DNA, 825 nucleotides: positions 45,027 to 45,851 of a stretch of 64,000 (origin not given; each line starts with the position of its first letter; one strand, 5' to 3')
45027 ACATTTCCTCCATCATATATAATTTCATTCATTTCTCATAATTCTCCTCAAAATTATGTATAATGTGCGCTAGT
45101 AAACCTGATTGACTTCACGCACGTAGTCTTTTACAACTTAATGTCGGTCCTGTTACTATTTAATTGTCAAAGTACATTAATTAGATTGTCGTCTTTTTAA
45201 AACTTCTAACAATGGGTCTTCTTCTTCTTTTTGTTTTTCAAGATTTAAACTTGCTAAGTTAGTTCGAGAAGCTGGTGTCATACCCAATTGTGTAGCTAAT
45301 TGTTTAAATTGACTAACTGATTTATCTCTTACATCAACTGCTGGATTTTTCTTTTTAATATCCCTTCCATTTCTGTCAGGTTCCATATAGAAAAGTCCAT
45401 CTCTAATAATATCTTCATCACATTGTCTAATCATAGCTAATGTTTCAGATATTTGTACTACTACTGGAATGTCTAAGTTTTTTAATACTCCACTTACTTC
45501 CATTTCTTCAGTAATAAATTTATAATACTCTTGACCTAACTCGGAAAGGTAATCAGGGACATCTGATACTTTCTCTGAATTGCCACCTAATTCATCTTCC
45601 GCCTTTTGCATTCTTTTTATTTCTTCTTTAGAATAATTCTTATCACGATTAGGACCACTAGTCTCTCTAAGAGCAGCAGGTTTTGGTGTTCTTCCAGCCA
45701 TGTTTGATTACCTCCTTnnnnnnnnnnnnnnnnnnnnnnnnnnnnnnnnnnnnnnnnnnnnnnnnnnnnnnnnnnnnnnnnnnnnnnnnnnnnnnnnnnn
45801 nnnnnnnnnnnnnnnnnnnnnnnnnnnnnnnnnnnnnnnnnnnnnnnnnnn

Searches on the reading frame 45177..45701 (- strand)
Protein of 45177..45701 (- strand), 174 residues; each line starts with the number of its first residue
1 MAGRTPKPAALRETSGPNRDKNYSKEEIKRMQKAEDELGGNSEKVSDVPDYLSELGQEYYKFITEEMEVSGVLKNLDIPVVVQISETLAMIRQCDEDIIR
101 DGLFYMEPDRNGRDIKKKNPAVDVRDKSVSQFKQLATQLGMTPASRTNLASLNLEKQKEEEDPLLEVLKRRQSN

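Call 70: find_related_loci(query=window:45177-45701:-, collection=viral_contigs, flank=10000)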
Query window:45177-45701:- (174 aa) in viral_contigs; peptide patterns used: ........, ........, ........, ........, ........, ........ (x = any residue, [..] = any of these).
36 stretches matched a pattern; 2 encode a relative of the query (tblastn E <= 1e-3); 2 distinct loci.
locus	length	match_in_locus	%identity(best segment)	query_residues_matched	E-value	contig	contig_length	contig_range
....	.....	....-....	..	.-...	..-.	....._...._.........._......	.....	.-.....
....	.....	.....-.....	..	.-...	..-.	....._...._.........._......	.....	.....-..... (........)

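Call 71: search_dna_similar(query=window:45177-45701:-, collection=phages, mode=protein, rows=spread, max_rows=40)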
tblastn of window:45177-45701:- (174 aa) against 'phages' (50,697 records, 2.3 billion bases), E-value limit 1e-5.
Records with a match: 224; places in all: 225; records where one place covers at least 80% of the query: 194.
Best place of each record, by identity: 90-95% 1; 80-90% 1; 60-80% 29; <60% 193.
By first word of the organism name: Staphylococcus 87; Klebsiella 24; Moraxella 23; Lactobacillus 17; Serratia 16; Escherichia 16; Enterococcus 12; Clostridium 5; Pseudomonas 4; Leuconostoc 3; and 11 more.
By host as written in the record: Moraxella catarrhalis 23; Staphylococcus sp. 19; - 17; Klebsiella pneumoniae 17; Staphylococcus aureus 14; Escherichia coli 13; Serratia marcescens 12; Lactobacillus plantarum 8; and 77 more.
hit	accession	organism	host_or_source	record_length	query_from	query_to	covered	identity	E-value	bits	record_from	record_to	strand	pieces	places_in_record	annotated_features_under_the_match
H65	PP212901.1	Staphylococcus phage PT1-4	Staphylococcus gallinarum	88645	1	171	98%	90.6%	1e-100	322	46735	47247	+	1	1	hypothetical protein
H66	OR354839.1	Staphylococcus phage S-CoN_Ph16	Staphylococcus sp.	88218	3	171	97%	65.1%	5e-70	234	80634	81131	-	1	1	terminase small subunit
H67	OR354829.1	Staphylococcus phage S-CoN_Ph6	Staphylococcus sp.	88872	3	171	97%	65.1%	5e-70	234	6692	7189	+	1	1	terminase small subunit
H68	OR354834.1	Staphylococcus phage S-CoN_Ph11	Staphylococcus sp.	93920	3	171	97%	65.1%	5e-70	234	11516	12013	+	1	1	terminase small subunit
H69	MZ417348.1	Staphylococcus phage PG-2021_88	Staphylococcus epidermidis C6869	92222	3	171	97%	65.1%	9e-70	234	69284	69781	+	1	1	record has no annotation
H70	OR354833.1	Staphylococcus phage S-CoN_Ph10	Staphylococcus sp.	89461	3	171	97%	64.9%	1e-55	239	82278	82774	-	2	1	terminase small subunit | hypothetical protein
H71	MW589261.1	Staphylococcus phage vB-SscS-F1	Mammaliicoccus sciuri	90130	7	168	93%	48.8%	6e-45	162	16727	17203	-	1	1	terminase small subunit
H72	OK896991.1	Geobacillus phage GR1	Geobacillus stearothermophilus ATCC ...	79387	3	169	96%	43.7%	5e-40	148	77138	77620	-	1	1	hypothetical protein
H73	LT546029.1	Enterococcus phage VFW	-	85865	3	169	96%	36.5%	2e-29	118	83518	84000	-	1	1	Phage-related protein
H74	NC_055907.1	Enterococcus phage 9183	Enterococcus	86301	1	169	97%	34.9%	8e-29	116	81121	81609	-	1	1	terminase small subunit | GIY-YIG homing endonuclease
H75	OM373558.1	Staphylococcus phage vB_SpsX-DS11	Staphylococcus pseudintermedius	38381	1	164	94%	31.1%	9e-10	62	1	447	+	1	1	record has no annotation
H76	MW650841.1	Staphylococcus phage B_UFSM1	Staphylococcus aureus SBP 01/19 Gaivota ...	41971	1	167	96%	29.8%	2e-7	56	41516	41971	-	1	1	hypothetical protein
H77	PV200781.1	Staphylococcus phage SapYZUstau631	Staphylococcus aureus YZUstau63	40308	1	167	96%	29.8%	5e-7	54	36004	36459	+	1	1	terminase small subunit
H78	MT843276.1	Serratia phage vB_SspS_OS31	Serratia sp. OS31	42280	1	164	94%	29.3%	5e-7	54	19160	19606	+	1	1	small subunit terminase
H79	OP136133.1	Staphylococcus phage phiSa2wa-st30.2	Staphylococcus aureus 19152 ST30-MRSA-IV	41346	1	168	97%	28.4%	5e-7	54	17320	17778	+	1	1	terS: P27 family terminase small subunit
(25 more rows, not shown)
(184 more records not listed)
